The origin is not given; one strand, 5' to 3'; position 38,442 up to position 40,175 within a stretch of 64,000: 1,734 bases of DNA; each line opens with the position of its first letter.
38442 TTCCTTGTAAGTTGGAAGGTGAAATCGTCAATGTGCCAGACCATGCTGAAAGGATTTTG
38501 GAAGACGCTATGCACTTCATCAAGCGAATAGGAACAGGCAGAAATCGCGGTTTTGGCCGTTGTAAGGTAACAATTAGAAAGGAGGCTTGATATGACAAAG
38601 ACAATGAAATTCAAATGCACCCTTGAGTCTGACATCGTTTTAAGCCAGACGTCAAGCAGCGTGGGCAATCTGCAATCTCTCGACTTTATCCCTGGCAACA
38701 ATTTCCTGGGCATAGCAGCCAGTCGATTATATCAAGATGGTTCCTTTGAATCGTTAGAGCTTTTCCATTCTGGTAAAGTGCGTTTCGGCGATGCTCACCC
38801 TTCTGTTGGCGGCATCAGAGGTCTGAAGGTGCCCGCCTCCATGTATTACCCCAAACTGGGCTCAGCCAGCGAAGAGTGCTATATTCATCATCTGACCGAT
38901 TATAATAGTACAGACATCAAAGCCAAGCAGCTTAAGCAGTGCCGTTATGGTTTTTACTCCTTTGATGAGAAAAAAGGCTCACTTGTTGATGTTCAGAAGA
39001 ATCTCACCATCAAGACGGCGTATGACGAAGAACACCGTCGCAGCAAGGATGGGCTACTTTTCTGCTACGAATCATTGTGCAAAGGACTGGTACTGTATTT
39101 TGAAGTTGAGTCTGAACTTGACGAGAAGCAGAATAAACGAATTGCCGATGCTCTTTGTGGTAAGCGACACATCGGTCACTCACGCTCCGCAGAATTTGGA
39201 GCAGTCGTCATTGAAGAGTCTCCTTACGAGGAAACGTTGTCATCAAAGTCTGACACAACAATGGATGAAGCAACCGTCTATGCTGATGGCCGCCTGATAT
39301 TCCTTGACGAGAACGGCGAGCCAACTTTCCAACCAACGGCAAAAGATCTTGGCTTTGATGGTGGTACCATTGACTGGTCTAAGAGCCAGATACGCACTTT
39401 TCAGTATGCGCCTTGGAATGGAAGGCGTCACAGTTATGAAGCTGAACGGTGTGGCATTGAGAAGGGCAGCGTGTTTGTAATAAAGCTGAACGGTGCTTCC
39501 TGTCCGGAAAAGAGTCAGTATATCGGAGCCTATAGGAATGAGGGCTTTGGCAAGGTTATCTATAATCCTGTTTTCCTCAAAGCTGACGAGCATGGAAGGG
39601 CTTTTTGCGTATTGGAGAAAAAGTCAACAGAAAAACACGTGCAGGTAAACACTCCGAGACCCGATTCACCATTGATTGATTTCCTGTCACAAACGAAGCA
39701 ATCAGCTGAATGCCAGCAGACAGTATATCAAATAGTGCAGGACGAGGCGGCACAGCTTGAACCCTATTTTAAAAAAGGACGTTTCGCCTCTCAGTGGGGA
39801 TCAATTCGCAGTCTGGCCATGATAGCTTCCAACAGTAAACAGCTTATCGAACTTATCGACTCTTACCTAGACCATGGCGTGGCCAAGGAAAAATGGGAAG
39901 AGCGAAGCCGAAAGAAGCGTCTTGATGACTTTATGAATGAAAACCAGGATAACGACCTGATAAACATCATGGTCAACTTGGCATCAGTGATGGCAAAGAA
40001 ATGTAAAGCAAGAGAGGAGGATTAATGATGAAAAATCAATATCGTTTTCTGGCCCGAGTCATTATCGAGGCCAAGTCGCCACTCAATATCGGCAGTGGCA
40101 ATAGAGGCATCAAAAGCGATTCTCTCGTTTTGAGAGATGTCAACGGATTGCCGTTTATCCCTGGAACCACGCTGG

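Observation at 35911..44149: Type III-D-variant effector with partly unfused subunits in a Bacteroidales genome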

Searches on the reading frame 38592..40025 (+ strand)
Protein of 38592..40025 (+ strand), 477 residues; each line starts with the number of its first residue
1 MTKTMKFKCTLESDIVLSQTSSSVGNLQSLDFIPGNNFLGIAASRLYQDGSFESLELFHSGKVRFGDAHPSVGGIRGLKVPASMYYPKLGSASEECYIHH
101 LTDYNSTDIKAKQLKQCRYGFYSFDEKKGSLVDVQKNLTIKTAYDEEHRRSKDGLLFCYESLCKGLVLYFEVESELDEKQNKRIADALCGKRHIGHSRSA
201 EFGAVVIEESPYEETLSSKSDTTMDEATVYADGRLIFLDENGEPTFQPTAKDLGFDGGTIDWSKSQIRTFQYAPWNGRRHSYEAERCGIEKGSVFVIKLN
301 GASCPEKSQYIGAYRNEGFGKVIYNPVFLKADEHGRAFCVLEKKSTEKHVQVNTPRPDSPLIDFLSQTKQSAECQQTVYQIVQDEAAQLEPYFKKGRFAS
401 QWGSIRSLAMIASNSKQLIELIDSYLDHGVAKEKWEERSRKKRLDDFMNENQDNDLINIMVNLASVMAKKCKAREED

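Call 4: search_protein_families(library=pfam, proteins=[window:38592-40025:+], max_evalue=0.01)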
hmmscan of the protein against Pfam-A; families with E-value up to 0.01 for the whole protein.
window:38592-40025:+ (477 aa): 0 families

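Call 5: search_protein_families(library=ncbifam, proteins=[window:38592-40025:+], max_evalue=0.01)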
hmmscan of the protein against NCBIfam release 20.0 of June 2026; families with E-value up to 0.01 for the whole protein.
window:38592-40025:+ (477 aa): 0 families

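Call 6: search_protein_families(library=padloc, proteins=[window:38592-40025:+], max_evalue=0.01)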
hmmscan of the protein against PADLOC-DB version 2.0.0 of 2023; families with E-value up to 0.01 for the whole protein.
window:38592-40025:+ (477 aa): 8 families
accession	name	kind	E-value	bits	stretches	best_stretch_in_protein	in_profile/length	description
PDLC02088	Cas5_IIId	-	9.1e-153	507.5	1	3-470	2-436/439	-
PDLC01423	Cas5_IIId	-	1.8e-130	433.8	1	4-472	3-481/482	CAS-III-D; effector_G5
PDLC02091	Cas5_IIId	-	5.5e-16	56.2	1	3-468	215-671/709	-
PDLC02090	Cas5_IIId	-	6.2e-16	56.7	1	3-424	2-423/499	-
PDLC02089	Cas5_IIId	-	6.1e-12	42.9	1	3-387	218-605/679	-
PDLC01116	Cas5_IIId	-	1.8e-06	25.6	1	5-79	4-72/308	Csx10gr5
PDLC01420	Cas5_IIId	-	4.4e-06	24.6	1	5-210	1-211/343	CAS-III-D; effector_G5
PDLC01313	Cas5_IIId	-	1.7e-05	22.9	1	5-210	1-209/338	CAS-III-D; effector_G5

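Call 7: search_solved_structures(query=window:38592-40025:+, max_evalue=1, show_alignments=2)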
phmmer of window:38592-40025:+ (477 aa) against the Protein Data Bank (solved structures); distinct sequences matched with E-value up to 1: 2.
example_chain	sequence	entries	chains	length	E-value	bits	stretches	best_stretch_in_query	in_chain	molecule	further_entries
5nxk_A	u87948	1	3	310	0.41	13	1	217-271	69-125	Serine-rich secreted cell wall anchored (LPXTG-motif ) protein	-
5ny0_A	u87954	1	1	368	0.7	12.2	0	217-269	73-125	L. reuteris SRRP binding region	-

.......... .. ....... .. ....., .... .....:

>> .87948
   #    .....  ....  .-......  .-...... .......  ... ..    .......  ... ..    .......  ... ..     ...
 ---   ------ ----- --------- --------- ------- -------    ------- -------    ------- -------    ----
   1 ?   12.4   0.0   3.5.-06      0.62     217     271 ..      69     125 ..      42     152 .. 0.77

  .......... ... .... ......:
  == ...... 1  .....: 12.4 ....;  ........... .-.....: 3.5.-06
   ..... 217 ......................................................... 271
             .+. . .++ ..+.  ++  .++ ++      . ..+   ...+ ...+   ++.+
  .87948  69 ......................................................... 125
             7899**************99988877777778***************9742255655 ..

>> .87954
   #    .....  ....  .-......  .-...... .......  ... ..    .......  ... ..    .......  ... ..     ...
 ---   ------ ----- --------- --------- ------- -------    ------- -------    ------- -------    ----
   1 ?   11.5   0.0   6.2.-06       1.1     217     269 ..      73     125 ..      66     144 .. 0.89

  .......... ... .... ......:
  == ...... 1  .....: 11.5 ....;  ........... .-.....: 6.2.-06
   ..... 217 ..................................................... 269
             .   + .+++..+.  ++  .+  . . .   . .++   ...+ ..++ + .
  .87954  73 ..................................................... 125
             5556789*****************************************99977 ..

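Call 23: find_homologous_proteins(query=window:38592-40025:+, max_evalue=0.001)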
Query window:38592-40025:+ (477 aa): 1819 proteins with E <= 0.001 among 8000 candidates; the best 120 are listed.
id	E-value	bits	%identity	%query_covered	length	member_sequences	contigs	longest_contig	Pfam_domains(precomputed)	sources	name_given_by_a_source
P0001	0.0e+0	1091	100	100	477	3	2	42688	-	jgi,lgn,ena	-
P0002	1.3e-265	900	82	100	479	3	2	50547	-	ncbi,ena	-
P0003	1.7e-258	876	80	100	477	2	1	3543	-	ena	-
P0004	3.2e-256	869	80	100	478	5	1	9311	-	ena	-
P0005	1.7e-234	797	73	100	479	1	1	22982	-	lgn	-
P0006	3.7e-232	790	72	100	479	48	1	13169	-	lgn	-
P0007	1.1e-231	788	72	100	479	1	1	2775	-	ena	-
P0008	4.9e-231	786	72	100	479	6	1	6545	-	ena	-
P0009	5.7e-231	786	72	100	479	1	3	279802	-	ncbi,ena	-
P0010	3.7e-230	783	72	100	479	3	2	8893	-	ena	-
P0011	4.3e-230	783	72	100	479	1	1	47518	-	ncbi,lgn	-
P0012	4.8e-230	783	72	100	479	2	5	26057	-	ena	-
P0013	1.9e-229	781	72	100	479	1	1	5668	-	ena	-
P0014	2.1e-229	780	71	100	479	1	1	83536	-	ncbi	-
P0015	2.9e-229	780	72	100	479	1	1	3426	-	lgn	-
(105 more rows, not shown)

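Call 27: find_related_loci(query=A1, collection=genome_contigs, flank=10000)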
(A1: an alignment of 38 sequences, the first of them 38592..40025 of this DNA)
Query A1 (477 aa) in genome_contigs; peptide patterns used: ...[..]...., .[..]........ (x = any residue, [..] = any of these).
116 stretches matched a pattern; 93 encode a relative of the query (tblastn E <= 1e-3); the best 80 are kept; 80 distinct loci.
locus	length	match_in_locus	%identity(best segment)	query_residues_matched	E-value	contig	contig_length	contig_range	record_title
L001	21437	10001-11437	72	1-477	0e+0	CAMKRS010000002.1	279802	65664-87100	MAG: uncultured Prevotella sp. isolate SRR12081296_bin.59_metaWRAP_v1.3_MAG genome assembly, contig: ERZ12289772.8, whol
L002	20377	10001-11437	72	1-477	0e+0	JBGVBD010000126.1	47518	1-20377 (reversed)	MAG: Prevotella sp. isolate ruminal_MAG_415 ruminal_MAG_415_contig_0127, whole genome shotgun sequence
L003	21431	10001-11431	71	1-477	0e+0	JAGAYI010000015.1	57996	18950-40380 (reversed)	MAG: Prevotella sp. isolate RGIG8885 Water_deer_Omasum-5__c44128, whole genome shotgun sequence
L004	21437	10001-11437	71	1-477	0e+0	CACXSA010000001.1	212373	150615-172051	MAG: uncultured Prevotellaceae bacterium isolate RUG11543 genome assembly, contig: RUG11543_asm_1, whole genome shotgun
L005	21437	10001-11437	70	1-477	0e+0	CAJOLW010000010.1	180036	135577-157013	uncultured Bacteroidaceae bacterium isolate Reindeer_1_mag_61 genome assembly, contig: scaffold_1017, whole genome shotg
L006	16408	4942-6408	62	1-477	0e+0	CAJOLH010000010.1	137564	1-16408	uncultured Bacteroidales bacterium isolate Reindeer_1_mag_244 genome assembly, contig: scaffold_148, whole genome shotgu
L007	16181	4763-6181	56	5-476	2e-165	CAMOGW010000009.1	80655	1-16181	MAG: uncultured Prevotella sp. isolate SRR873601_bin.143_metaWRAP_v1.3_MAG genome assembly, contig: NODE_526_length_8065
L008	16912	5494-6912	56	5-476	2e-165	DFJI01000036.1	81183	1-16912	MAG TPA_asm: Prevotella sp. UBA3675 UBA3675_contig_1062, whole genome shotgun sequence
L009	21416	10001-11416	50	3-477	1e-149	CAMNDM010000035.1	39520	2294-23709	MAG: uncultured Bacteroidales bacterium isolate SRR873598_bin.53_metaWRAP_v1.3_MAG genome assembly, contig: NODE.1441_le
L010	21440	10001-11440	51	2-472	1e-148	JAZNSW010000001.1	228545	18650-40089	MAG: Paludibacteraceae bacterium isolate T1900044806_TS20190272.MAGScoT_cleanbin_000005 SGB_2755_k141_619636, whole geno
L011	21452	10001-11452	50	1-475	1e-148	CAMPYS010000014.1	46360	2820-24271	MAG TPA_asm: uncultured Prevotella sp. isolate SRR16916865_bin.7_metaWRAP_v1.3_MAG genome assembly, contig: ERZ11466795.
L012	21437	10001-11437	46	1-476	4e-141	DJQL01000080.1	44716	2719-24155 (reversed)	MAG TPA_asm: Prevotella sp. UBA6387 UBA6387_contig_3004, whole genome shotgun sequence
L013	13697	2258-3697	49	1-472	2e-139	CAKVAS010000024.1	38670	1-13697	MAG: uncultured Bacteroidales bacterium isolate REFINED_METABAT215_TOP10_CONTIGS_1500_ASSEMBLY_K77_MERGED__Hadza_MoBio_h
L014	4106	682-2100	48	3-477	6e-142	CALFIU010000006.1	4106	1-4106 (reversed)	MAG TPA_asm: uncultured Bacteroidales bacterium isolate ERR1278074_bin.74_CONCOCT_v1.1_MAG genome assembly, contig: ERZ8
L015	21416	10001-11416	48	3-477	9e-138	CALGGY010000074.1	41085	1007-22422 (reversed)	MAG TPA_asm: uncultured Bacteroidales bacterium isolate ERR1278105_bin.159_CONCOCT_v1.1_MAG genome assembly, contig: ERZ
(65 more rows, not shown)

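Call 33: search_solved_structures(query=A1, max_evalue=10, show_alignments=3)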
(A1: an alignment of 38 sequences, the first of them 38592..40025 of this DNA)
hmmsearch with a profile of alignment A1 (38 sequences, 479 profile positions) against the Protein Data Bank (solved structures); distinct sequences matched with E-value up to 10: 1.
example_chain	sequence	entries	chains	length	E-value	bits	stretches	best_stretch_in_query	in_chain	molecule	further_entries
6vbb_A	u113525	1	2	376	0.075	15.2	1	11-61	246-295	Peptidase S41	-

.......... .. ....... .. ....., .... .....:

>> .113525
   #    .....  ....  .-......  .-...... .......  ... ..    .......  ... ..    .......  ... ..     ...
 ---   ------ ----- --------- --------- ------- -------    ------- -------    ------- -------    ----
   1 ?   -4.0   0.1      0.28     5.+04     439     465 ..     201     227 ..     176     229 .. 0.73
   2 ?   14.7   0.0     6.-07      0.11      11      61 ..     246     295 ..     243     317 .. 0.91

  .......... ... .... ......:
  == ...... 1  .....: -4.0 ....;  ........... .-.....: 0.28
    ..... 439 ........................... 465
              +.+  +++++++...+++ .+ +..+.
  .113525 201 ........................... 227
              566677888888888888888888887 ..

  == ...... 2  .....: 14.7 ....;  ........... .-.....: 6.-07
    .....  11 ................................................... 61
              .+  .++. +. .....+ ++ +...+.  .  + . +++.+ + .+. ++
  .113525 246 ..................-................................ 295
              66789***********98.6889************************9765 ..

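Call 36: find_encoding_contigs(protein=window:38592-40025:+, flank=10000, max_places=4)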
Protein window:38592-40025:+ (477 aa): 17 contigs read that carry it; 4 places shown.
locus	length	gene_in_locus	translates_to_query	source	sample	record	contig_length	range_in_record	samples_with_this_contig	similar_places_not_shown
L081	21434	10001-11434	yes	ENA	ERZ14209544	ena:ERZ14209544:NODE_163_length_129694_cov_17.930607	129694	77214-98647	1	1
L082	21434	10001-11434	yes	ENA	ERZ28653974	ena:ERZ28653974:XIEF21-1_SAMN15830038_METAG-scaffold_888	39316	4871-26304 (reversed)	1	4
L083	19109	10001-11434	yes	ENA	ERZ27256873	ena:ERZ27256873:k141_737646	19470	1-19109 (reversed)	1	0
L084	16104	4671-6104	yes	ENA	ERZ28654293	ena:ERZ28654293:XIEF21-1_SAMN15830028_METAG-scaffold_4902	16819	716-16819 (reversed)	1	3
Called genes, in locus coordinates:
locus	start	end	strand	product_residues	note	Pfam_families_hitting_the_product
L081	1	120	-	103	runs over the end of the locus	-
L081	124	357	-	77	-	-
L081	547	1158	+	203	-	PF00717:Peptidase_S24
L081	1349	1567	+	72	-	-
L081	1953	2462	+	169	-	PF01625:PMSR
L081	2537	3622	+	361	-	PF13280:WYL (faint), PF25583:WCX (weak)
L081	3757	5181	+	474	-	PF22860:DUF7017, PF22707:S1CSD-TOTE-2 (weak)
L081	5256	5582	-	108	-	-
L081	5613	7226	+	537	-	PF13538:UvrD_C_2, PF22721:TBP-TOTE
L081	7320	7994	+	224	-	PF17955:Cas6b_N, PF17262:Cas6b_C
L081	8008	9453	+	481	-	PF22335:Cas10-Cmr2_palm2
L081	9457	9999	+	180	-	PF03787:RAMPs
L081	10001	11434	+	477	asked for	-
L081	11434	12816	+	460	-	PF03787:RAMPs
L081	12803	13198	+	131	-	PF27890:CHP04423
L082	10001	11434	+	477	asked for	-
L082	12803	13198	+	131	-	PF27890:CHP04423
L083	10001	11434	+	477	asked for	-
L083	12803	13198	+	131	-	PF27890:CHP04423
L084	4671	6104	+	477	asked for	-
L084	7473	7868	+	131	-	PF27890:CHP04423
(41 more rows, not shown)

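Call 37: predict_structure(alignment_id=A1)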
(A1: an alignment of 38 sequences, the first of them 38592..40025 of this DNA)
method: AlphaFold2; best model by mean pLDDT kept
length: 477 residues; sequences in the alignment: 38
mean_pLDDT: 80.0   pTM: 0.67
mean pLDDT of the five models: 80.0, 77.7, 77.3, 76.0, 65.9
residues with pLDDT >= 90: 155; 70-90: 208; 50-70: 72; < 50: 42
segments of 3 or more residues with pLDDT < 50: 20-27, 142-146, 197-200, 275-284, 346-356
pLDDT, mean of each block of 10 residues (from residue 1): 92 75 50 86 78 71 88 93 87 87 84 86 89 78 50 61 92 90 94 68 89 81 77 88 88 92 90 50 63 93 88 65 91 87 57 51 65 65 89 78 92 92 87 85 93 89 90 59
secondary structure, 60 per line:
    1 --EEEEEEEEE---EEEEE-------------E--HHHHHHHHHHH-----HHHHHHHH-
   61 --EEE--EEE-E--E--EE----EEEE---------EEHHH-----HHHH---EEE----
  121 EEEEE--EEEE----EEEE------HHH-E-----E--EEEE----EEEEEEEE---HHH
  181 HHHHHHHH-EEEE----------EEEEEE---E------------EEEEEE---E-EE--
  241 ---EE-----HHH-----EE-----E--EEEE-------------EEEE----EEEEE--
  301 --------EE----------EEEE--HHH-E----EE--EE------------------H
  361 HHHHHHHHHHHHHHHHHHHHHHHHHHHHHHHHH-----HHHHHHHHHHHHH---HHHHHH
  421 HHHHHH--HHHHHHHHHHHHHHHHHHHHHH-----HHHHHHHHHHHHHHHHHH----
elements in order: E3-11 E15-19 H36-46 H52-59 E63-65 E68-70 E84-87 H107-110 E114-116 E121-125 E128-131 E136-139 E159-162 E167-174 H178-188 E190-193 E204-209 E226-231 E269-272 E286-289 E294-298 E321-324 H360-393 H399-411 H415-426 H429-450 H456-473

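Call 40: fold_search(model_id=the predicted structure, library=pdb)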
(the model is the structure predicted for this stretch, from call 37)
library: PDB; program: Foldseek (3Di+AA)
matches with E <= 10: 457; with E <= 0.001: 57
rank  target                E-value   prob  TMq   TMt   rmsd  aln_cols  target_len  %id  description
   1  8s9x_A                7.3e-21  1.00  0.54  0.35  12.3       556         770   16  CRISPR-Cas type III-D effector complex bound to self-target RNA in a post-cleavage state (released 2024-04-24)
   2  8s9u_A                1.2e-20  1.00  0.55  0.36  11.7       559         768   16  CRISPR-Cas type III-D effector complex bound to a target RNA (released 2024-04-24)
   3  8s9t_A                3.9e-20  1.00  0.56  0.36  12.2       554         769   16  CRISPR-Cas type III-D effector complex (released 2024-04-24)
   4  8s9v_A                1.0e-19  1.00  0.53  0.35  11.4       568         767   17  CRISPR-Cas type III-D effector complex bound to a self-target RNA in the pre-cleavage state (released 2024-04-24)
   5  3x1l_B                6.9e-08  1.00  0.42  0.60   6.7       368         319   11  Crystal Structure of the CRISPR-Cas RNA Silencing Cmr Complex Bound to a Target Analog (released 2015-05-13)
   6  9j9e_C                1.5e-07  1.00  0.31  0.57   8.8       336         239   14  Cryo-EM structure of the type VII CRISPR-Cas14 effector complex (released 2026-03-04)
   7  8bmw_M                1.1e-06  1.00  0.37  0.56   8.0       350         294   11  SsoCsm (released 2023-03-01)
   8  8wfx_M                1.9e-06  1.00  0.30  0.43  10.8       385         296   12  Cryo-EM structure of CRISPR-Csm effector complex from Mycobacterium canettii (released 2024-07-31)
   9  9x25_C                3.4e-06  1.00  0.34  0.44   9.1       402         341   11  Target analog-bound type III-B Cmr complex of Archaeoglobus fulgidus (released 2025-12-10)
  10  9l7c_C                4.5e-06  1.00  0.40  0.56   7.3       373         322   13  Type III-B CRISPR-Cas effector from Archaeoglobus fulgidus (Form 1) (released 2025-12-31)
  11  3w2w_B                4.5e-06  1.00  0.35  0.51  10.5       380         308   11  Crystal structure of the Cmr2dHD-Cmr3 subcomplex bound to ATP (released 2013-10-16)
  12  9l7d_C                5.6e-06  1.00  0.39  0.57   6.5       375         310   13  Type III-B CRISPR-Cas effector from Archaeoglobus fulgidus (Form 2) (released 2025-12-31)
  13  9g9b_G                6.7e-06  1.00  0.31  0.44   9.6       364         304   14  CryoEM structure of Enterococcus italicus Csm-crRNA (4.3) complex (released 2025-01-29)
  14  7uzw_H                1.4e-05  1.00  0.29  0.44  10.9       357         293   13  Staphylococcus epidermidis RP62a CRISPR effector subcomplex (released 2022-07-06)
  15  8yhd_G                1.5e-05  1.00  0.31  0.57   7.7       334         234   12  Cryo-EM structure of CTR-bound type VII CRISPR-Cas complex at post-state I (released 2024-08-21)
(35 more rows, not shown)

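Call 75: search_dna_similar(query=window:38592-40025:+, collection=plasmids, mode=protein, max_evalue=0.00001, max_rows=15)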
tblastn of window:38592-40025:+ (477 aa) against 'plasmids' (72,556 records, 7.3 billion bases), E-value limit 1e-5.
Records with a match: 3; places in all: 3; records where one place covers at least 80% of the query: 2.
Best place of each record, by identity: <60% 3.
By first word of the organism name: Persicobacter 1; Photobacterium 1; Nostoc 1.
By predicted mobility (MOB-suite, as given by PLSDB): non-mobilizable 2; conjugative 1.
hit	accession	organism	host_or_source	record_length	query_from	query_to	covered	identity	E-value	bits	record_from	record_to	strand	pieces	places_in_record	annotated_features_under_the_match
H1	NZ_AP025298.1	Persicobacter psychrovividus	-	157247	7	472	98%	34.0%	7e-58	214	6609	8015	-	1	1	hypothetical protein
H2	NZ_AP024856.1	Photobacterium toruni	-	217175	5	397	82%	29.6%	6e-37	152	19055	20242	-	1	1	hypothetical protein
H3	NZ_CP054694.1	Nostoc edaphicum CCNP1411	-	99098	5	330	68%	24.1%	4e-12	76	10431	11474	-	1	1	RAMP superfamily CRISPR-associated protein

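Call 76: get_annotated_region(hit=H1, flank=7000)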
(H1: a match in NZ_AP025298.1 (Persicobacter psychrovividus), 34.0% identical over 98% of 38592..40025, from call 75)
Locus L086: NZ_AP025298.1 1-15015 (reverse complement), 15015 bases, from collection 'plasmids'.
description: Persicobacter psychrovividus strain NBRC 101262 plasmid pPP6, complete sequence
organism: Persicobacter psychrovividus (NCBI taxid 387638)
taxonomy: Bacteria; Bacteroidota; Cytophagia; Cytophagales; Persicobacteraceae; Persicobacter; Persicobacter psychrovividus
host: -; source: -; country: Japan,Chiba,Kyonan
typing (MOB-suite, as given by PLSDB): non-mobilizable
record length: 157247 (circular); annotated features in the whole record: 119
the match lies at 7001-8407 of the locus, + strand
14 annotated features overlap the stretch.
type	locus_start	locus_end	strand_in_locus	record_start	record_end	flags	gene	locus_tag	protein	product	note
CDS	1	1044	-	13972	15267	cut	-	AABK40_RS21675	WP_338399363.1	hypothetical protein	-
CDS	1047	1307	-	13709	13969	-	-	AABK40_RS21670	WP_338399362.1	hypothetical protein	-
CDS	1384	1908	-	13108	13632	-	-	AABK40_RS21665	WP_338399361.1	MYG1 family protein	-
CDS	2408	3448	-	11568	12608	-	-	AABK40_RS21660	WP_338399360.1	CRISPR-associated primase-polymerase type B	-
CDS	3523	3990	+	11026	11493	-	cas2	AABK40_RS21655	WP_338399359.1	CRISPR-associated endonuclease Cas2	GO:0043571 - maintenance of CRISPR repeat elements [Evidence IEA]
CDS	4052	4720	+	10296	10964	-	-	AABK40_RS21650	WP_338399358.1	CRISPR-associated endonuclease Cas6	-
CDS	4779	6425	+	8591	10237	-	-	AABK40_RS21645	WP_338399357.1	hypothetical protein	-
CDS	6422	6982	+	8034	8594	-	-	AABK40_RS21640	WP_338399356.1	RAMP superfamily CRISPR-associated protein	-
CDS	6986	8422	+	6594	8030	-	-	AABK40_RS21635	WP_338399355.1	hypothetical protein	-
CDS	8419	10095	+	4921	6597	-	-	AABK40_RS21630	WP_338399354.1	RAMP superfamily CRISPR-associated protein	-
CDS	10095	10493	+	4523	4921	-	-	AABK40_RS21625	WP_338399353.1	TIGR04423 family type III CRISPR-associated protein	-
CDS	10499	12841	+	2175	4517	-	-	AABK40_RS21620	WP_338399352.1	TIGR03986 family CRISPR-associated RAMP protein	-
CDS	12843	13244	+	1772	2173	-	csx20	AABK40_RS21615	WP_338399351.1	CRISPR-associated protein Csx20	-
CDS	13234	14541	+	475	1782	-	csx2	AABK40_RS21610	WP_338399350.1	TIGR02221 family CRISPR-associated protein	GO:0043571 - maintenance of CRISPR repeat elements [Evidence IEA]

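Call 77: get_annotated_region(hit=H3, flank=7000)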
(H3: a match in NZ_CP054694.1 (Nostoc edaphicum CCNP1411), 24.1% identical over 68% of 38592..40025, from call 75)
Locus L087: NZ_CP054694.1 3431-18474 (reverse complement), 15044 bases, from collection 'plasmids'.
description: Nostoc edaphicum CCNP1411 plasmid pNe_2, complete sequence
organism: Nostoc edaphicum CCNP1411 (NCBI taxid 1472755)
taxonomy: Bacteria; Cyanobacteriota; Cyanophyceae; Nostocales; Nostocaceae; Nostoc; Nostoc edaphicum; Nostoc edaphicum CCNP1411
host: -; source: -; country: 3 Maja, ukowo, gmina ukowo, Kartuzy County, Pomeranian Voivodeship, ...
typing (MOB-suite, as given by PLSDB): conjugative; relaxase MOBF; mating-pair formation MPF_T
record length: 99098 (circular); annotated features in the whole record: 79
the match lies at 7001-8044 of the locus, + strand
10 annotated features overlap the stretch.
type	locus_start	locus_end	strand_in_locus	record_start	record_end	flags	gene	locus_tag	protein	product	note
CDS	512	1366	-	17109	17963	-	-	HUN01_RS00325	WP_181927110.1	hypothetical protein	-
CDS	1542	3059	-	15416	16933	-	-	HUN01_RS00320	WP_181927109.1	TIGR03985 family CRISPR-associated protein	-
CDS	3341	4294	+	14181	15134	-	crn3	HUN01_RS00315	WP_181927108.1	CRISPR-associated ring nuclease Crn3/Csx3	GO:0043571 - maintenance of CRISPR repeat elements [Evidence IEA]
CDS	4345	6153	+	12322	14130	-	-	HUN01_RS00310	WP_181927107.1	hypothetical protein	-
CDS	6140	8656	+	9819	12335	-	-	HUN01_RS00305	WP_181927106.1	RAMP superfamily CRISPR-associated protein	-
CDS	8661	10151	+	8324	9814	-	-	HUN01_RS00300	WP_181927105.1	RAMP superfamily CRISPR-associated protein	-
CDS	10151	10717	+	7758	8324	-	csx19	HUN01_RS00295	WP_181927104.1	CRISPR-associated protein Csx19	-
CDS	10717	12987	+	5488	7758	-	-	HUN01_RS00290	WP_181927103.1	TIGR03986 family CRISPR-associated RAMP protein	-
CDS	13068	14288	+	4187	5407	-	-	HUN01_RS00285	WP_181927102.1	putative CRISPR-associated protein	GO:0043571 - maintenance of CRISPR repeat elements [Evidence IEA]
CDS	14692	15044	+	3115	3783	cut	-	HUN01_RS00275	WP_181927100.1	hypothetical protein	-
